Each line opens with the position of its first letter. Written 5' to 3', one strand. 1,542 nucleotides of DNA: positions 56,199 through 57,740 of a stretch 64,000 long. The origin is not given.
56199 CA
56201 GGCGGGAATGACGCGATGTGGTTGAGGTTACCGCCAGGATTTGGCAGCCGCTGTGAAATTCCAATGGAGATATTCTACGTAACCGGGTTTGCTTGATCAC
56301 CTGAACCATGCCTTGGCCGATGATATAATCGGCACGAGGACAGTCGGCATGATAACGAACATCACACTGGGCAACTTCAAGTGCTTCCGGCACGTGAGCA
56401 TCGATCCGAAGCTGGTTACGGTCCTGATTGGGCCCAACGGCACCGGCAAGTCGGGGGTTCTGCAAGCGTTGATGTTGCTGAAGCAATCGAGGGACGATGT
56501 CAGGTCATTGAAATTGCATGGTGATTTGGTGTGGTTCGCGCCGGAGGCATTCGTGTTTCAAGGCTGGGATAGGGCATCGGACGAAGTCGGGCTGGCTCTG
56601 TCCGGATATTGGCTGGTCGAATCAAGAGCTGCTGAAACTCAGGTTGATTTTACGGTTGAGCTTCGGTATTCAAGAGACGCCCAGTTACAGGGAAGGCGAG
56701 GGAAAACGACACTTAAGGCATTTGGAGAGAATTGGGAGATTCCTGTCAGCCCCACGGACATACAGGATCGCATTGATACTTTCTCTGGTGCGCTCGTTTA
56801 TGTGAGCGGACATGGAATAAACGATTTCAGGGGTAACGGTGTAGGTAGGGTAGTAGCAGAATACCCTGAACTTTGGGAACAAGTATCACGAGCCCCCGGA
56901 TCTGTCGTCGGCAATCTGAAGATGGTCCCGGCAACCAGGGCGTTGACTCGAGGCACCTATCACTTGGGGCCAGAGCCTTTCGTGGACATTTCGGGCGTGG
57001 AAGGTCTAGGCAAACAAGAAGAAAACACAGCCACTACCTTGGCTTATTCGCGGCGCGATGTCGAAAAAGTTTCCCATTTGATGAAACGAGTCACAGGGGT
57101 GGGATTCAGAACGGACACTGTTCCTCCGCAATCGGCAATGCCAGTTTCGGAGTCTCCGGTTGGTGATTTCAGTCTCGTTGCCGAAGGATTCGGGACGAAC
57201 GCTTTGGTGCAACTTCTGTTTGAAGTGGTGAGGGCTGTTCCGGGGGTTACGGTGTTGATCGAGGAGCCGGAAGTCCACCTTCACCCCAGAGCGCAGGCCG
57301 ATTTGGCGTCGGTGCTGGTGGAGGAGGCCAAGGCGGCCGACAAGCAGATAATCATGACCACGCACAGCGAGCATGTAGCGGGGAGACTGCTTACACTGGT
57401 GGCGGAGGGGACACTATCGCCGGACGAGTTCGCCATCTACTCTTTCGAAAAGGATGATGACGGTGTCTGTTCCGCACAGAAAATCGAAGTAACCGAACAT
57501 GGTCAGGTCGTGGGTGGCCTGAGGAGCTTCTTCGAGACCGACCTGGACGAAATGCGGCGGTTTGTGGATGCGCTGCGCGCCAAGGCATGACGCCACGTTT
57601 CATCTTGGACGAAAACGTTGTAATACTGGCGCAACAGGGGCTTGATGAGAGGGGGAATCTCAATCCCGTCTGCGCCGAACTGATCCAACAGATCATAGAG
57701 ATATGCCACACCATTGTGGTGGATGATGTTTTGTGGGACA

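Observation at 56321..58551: Second ATPase + PIN-like pair, extended by a translationally coupled 2TM/PH-like membrane protein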

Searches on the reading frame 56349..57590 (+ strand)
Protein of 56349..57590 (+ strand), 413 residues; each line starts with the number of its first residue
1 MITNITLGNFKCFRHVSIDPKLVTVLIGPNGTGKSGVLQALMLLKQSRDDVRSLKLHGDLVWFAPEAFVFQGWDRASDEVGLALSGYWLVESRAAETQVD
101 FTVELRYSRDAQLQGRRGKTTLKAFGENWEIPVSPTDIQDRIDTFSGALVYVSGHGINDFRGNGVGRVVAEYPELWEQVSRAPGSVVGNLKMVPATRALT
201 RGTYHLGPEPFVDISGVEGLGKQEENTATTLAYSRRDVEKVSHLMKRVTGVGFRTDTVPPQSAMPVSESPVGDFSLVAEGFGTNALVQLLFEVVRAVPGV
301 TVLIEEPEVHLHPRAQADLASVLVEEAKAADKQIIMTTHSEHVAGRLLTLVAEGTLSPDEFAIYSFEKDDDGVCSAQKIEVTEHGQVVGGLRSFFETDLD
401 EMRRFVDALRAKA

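Call 3: search_protein_families(library=pfam, proteins=[window:56349-57590:+], max_evalue=1)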
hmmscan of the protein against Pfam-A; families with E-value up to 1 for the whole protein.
window:56349-57590:+ (413 aa): 11 families
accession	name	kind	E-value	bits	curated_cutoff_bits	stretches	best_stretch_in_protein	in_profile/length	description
PF13175.12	AAA_15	-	3.7e-27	96.3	32.1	2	278-344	300-374/374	AAA ATPase domain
PF13304.12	AAA_21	-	1.3e-20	75.2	27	1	23-341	1-300/304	AAA domain, putative AbiEii toxin, Type IV TA system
PF02463.25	SMC_N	-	1.4e-08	34.9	40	1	1-56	1-61/220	RecF/RecN/SMC N terminal domain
PF13476.12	AAA_23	-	2.8e-06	28.5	27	1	5-47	2-45/201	AAA domain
PF11398.14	DUF2813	-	0.00017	21.5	21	1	5-47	6-48/372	Protein of unknown function (DUF2813)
PF13555.12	AAA_29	-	0.00024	21.2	27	1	8-44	10-45/61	P-loop containing region of AAA domain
PF00005.33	ABC_tran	-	0.0023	19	25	1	16-46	6-36/137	ABC transporter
PF13604.12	AAA_30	-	0.023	14.9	27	1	13-49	10-46/191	AAA domain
PF22800.1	CFAP410_C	-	0.024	14.8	27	1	399-410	25-36/36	CFAP410 C-terminal domain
PF13401.12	AAA_22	-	0.078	13.7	27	1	21-48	5-32/130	AAA domain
PF04310.18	MukB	-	0.11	12.6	23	1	8-42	12-47/226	MukB N-terminal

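Call 4: search_protein_families(library=padloc, proteins=[window:56349-57590:+], max_evalue=1)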
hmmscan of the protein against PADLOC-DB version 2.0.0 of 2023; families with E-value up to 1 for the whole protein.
window:56349-57590:+ (413 aa): 156 families (the best 25 are shown)
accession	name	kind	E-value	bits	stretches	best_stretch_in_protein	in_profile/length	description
PDLC03878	NsnB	-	5.8e-44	149.3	1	1-397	1-334/345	-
PDLC02979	AriA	-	1.1e-29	102.4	2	279-344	300-373/373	-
PDLC04148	HEC-03B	-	8.3e-29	98.9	2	276-403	316-442/458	-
PDLC04707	PDC-M55A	-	9.1e-28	95.4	2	301-409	306-413/421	-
PDLC02980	AriA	-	1.3e-20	72.6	2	271-342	230-301/304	-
PDLC00069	GajA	-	2.5e-18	63.8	2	302-345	338-382/687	AAA ATPase domain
PDLC04180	HEC-01A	-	1e-16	59.1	2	282-343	258-320/382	-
PDLC04135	mad3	-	1.6e-16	58.9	2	1-56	1-59/374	mads_3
PDLC00096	GajA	-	2.8e-16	57.4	2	301-345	291-338/630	AAA ATPase domain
PDLC02981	AriAB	-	3.6e-16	57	2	302-383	334-409/694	-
PDLC04178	HEC-01A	-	3.9e-16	57.1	2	2-47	9-54/399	-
PDLC04213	HEC-02A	-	4.2e-16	57.4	2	272-375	205-304/337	-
PDLC00070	GajA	-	5.7e-16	56.2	2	302-344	294-337/596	AAA ATPase domain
PDLC04183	HEC-01A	-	7e-16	56.3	2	3-107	6-108/402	-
PDLC00091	GajA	-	1e-15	55.6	2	302-344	300-342/627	AAA ATPase domain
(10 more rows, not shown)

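Call 5: search_protein_families(library=ncbifam, proteins=[window:56349-57590:+], max_evalue=1)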
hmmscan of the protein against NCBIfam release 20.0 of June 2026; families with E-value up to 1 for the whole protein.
window:56349-57590:+ (413 aa): 54 families (the best 25 are shown)
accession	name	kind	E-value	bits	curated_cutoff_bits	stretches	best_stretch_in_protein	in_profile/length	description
NF047739.1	antiphage_MADS3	equivalog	4.2e-13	49.2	420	2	1-46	1-46/427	methylation-associated defense system AAA family ATPase MAD3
NF041760.1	PtuA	equivalog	8.9e-13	48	500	2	2-42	52-93/524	retron Ec78 anti-phage system effector ATPase PtuA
NF038234.1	retron_eff_Eco8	equivalog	1.8e-10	40.1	250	2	301-350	275-331/679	retron Eco8 family effector endonuclease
TIGR00611.2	recf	equivalog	5.4e-07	29.1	172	1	2-46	1-46/339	DNA replication/repair protein RecF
TIGR00972.1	3a0107s01c2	equivalog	3.4e-06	26.6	343.2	1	7-60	11-63/248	phosphate ABC transporter ATP-binding protein PstB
NF040873.1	AztA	equivalog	1.1e-05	25.1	220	1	16-42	13-39/191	zinc ABC transporter ATP-binding protein AztA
NF008409.0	PRK11231.1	equivalog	4.5e-05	22.9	375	1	17-47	24-54/255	Fe(3+) dicitrate ABC transporter ATP-binding protein FecE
TIGR04435.1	restrict_AAA_1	hypoth_equivalog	0.00011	21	300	2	25-41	41-57/568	restriction system-associated AAA family ATPase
NF053840.1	MnTportMntADein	equivalog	0.00024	20.7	400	1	22-47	28-53/240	manganese ABC transporter ATP-binding protein MntA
TIGR02982.1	heterocyst_DevA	subfamily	0.00034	20.3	295.8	1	15-137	25-141/220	ABC exporter ATP-binding subunit, DevA family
NF010068.0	PRK13548.1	equivalog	0.00035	19.7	261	1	17-43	27-53/261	heme ABC transporter ATP-binding protein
TIGR04521.1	ECF_ATPase_2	equivalog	0.00042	19.5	330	1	301-343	165-208/279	energy-coupling factor transporter ATPase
TIGR01188.1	drrA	subfamily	0.0012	18.2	312.45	1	8-43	4-41/302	daunorubicin resistance ABC transporter, ATP-binding protein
NF008338.0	PRK11124.1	equivalog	0.0013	18.3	369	1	23-49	30-56/242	arginine ABC transporter ATP-binding protein ArtP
TIGR01166.1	cbiO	subfamily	0.0026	17.3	211.8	0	22-42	19-39/190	cobalt ABC transporter, ATP-binding protein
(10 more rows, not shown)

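Call 48: search_solved_structures(query=window:56349-57590:+, max_evalue=0.001)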
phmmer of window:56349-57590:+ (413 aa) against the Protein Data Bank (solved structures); distinct sequences matched with E-value up to 0.001: 2.
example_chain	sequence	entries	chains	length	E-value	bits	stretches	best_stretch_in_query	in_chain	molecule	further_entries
6p74_A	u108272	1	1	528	2.1e-11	46.6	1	201-344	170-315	Putative ATP-dependent endonuclease of the OLD family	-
8ee4_A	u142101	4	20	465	0.00011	24.5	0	3-43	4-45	PtuA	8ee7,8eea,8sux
